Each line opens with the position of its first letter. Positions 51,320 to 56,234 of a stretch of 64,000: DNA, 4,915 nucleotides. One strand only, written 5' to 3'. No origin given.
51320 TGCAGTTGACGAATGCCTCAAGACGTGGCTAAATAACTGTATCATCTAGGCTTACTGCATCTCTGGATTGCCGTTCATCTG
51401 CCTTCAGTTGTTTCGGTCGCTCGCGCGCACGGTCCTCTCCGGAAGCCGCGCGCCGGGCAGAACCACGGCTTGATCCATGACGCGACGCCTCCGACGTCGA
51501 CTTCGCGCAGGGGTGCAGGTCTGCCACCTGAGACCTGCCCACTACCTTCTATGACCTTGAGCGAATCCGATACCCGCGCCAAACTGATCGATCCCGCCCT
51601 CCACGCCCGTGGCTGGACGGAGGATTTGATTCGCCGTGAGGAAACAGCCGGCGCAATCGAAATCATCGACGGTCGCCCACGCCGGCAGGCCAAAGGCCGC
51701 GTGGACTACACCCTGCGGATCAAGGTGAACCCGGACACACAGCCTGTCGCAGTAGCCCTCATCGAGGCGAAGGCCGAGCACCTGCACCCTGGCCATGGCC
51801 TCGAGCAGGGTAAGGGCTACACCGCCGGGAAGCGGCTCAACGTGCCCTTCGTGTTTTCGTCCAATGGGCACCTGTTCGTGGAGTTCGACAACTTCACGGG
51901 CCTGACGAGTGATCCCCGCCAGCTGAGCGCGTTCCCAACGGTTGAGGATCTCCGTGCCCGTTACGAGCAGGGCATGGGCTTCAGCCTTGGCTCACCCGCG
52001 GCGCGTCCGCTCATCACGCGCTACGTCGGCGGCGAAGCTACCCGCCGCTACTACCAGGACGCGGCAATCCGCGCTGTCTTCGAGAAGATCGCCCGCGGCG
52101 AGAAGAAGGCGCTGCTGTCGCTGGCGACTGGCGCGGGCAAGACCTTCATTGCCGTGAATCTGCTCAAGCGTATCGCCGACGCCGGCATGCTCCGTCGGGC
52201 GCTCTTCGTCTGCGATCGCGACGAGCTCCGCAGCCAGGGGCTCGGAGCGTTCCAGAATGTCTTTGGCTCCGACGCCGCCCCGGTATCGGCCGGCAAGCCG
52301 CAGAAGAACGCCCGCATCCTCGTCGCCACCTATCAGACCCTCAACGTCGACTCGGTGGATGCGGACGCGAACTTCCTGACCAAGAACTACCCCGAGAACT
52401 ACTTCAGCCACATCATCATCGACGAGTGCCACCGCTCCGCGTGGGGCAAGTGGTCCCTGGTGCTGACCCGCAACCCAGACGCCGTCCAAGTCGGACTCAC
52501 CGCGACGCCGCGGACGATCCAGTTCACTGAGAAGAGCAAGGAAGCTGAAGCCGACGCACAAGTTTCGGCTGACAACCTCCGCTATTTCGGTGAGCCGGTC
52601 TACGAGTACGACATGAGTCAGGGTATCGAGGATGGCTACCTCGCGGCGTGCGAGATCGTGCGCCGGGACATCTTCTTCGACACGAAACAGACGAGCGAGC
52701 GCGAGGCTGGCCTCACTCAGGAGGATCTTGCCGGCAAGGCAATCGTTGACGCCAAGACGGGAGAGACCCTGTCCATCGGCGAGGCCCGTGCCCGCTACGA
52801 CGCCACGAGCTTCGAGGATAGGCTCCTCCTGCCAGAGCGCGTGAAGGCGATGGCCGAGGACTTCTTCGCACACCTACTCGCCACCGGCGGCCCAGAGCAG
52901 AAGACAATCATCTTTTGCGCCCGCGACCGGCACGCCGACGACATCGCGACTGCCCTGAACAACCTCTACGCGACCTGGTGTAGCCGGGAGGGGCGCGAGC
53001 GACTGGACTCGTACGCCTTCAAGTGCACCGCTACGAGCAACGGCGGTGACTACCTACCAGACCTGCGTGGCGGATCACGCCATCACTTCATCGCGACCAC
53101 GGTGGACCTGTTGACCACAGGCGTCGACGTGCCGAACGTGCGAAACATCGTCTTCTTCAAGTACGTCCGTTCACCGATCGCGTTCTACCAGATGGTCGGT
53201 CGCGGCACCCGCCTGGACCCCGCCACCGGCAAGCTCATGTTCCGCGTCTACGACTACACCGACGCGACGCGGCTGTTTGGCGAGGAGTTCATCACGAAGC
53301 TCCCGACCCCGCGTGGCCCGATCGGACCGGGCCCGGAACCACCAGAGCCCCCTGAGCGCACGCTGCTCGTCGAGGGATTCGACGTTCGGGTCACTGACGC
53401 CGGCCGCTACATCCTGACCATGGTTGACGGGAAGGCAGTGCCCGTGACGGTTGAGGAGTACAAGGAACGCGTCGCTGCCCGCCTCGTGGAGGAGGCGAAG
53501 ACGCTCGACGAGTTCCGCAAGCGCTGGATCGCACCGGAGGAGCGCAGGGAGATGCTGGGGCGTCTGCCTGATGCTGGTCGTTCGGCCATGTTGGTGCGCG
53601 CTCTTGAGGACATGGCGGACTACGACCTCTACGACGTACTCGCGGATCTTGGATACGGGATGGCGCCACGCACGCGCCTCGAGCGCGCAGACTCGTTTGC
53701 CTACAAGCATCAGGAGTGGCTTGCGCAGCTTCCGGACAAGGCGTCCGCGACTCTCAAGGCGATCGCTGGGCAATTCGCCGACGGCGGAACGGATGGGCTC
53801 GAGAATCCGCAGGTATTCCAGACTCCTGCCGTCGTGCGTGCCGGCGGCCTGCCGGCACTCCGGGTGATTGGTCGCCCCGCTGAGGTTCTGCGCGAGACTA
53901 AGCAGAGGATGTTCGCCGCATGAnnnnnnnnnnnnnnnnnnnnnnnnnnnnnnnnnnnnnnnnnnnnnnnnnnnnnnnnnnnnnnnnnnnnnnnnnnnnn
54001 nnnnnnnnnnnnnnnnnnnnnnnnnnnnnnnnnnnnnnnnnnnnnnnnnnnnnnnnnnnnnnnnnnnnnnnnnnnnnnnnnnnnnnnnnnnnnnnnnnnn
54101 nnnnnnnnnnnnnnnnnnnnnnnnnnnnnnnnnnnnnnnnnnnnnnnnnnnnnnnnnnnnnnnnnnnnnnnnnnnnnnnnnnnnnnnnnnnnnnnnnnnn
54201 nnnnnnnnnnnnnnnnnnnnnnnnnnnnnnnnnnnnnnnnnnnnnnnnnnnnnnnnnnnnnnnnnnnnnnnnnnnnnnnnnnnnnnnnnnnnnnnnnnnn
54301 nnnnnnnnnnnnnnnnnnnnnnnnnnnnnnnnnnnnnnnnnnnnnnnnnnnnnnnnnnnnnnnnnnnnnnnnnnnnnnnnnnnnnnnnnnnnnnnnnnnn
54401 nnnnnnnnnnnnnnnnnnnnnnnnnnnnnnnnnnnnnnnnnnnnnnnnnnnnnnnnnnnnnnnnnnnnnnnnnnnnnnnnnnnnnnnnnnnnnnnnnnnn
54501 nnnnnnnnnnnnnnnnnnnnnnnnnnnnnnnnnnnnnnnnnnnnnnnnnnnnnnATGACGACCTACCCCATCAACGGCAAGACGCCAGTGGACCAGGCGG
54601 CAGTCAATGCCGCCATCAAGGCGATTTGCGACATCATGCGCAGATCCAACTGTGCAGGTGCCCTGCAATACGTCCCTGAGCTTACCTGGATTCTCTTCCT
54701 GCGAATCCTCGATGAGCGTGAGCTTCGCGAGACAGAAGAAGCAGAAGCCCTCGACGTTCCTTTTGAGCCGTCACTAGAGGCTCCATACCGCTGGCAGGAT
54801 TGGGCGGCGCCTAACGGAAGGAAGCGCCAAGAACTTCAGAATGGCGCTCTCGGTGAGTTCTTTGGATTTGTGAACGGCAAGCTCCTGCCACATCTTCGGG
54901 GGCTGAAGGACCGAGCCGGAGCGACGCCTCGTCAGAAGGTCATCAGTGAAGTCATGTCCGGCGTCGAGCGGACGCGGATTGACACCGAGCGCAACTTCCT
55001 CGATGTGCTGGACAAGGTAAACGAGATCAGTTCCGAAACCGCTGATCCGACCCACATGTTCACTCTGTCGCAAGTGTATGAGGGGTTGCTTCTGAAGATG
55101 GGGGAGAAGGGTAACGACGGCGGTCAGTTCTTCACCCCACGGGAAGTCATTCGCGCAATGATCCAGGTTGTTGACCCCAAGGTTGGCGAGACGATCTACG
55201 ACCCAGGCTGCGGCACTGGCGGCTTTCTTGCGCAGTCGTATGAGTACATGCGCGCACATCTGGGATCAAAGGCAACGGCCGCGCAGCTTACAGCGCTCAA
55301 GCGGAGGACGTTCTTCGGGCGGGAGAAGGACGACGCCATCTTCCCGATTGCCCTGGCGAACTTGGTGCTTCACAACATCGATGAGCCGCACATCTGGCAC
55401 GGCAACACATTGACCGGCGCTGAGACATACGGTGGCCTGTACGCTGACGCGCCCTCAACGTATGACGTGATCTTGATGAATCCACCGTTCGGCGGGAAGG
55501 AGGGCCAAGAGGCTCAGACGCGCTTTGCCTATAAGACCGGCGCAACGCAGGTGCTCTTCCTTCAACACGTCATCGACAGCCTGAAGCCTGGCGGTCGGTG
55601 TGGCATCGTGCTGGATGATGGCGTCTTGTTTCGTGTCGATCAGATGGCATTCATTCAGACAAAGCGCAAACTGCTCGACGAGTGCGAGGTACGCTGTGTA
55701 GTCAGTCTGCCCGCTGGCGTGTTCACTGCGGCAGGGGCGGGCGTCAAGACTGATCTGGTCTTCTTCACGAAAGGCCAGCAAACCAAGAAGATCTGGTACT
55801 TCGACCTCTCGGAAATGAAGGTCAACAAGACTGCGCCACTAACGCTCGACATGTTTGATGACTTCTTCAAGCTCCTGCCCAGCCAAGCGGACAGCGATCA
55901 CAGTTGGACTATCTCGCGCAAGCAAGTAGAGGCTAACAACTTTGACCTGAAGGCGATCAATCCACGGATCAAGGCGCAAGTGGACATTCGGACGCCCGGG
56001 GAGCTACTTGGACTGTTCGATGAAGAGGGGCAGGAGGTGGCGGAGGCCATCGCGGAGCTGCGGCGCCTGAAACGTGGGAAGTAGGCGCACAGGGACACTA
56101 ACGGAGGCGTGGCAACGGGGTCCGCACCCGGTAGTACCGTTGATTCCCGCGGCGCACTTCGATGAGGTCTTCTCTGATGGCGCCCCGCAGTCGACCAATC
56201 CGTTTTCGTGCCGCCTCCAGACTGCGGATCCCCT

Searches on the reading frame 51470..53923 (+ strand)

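Call 32: search_protein_families(library=pfam, proteins=[window:51470-53923:+], max_evalue=0.01)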
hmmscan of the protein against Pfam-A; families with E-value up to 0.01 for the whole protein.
window:51470-53923:+ (817 aa): 6 families
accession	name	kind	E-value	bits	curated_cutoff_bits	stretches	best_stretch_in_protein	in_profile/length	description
PF04851.21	ResIII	-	4.8e-33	114.8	22.5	1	192-348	4-163/164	Type III restriction enzyme, res subunit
PF18766.7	SWI2_SNF2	-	2e-15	57.5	26.7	1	195-399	1-193/221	SWI2/SNF2 ATPase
PF08463.15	EcoEI_R_C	-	1.5e-08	35.3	24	1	662-805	1-150/163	EcoEI R protein C-terminal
PF00270.35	DEAD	-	6.4e-07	29.7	26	1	196-347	4-160/167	DEAD/DEAH box helicase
PF00271.37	Helicase_C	-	3.1e-06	27.8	23.5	1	470-582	10-109/110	Helicase conserved C-terminal domain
PF04313.20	HSDR_N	-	0.0012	19.1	25.1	0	72-143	122-194/198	Type I restriction enzyme R protein N terminus (HSDR_N)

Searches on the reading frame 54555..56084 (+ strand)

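Call 32: search_protein_families(library=pfam, proteins=[window:54555-56084:+], max_evalue=0.01)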
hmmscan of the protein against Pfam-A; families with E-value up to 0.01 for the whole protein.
window:54555-56084:+ (509 aa): 6 families
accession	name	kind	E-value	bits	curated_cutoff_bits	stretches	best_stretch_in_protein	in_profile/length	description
PF02384.22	N6_Mtase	-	1.2e-58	199.4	20.4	1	170-467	5-299/311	N-6 DNA Methylase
PF12161.14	HsdM_N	-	4.9e-09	37.4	24.5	1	18-99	2-94/135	HsdM N-terminal domain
PF01170.24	UPF0020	-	6.3e-07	29.7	22.3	1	200-323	18-142/197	RMKL-like, methyltransferase domain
PF07669.17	Eco57I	-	3.9e-05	24.2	25.3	1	299-389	71-170/171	Eco57I restriction-modification methylase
PF20473.4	MmeI_Mtase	-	0.00031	20.4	27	1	213-272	22-82/259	MmeI, DNA-methyltransferase domain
PF05175.20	MTS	-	0.0018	18.4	23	0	295-323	90-117/170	Methyltransferase small domain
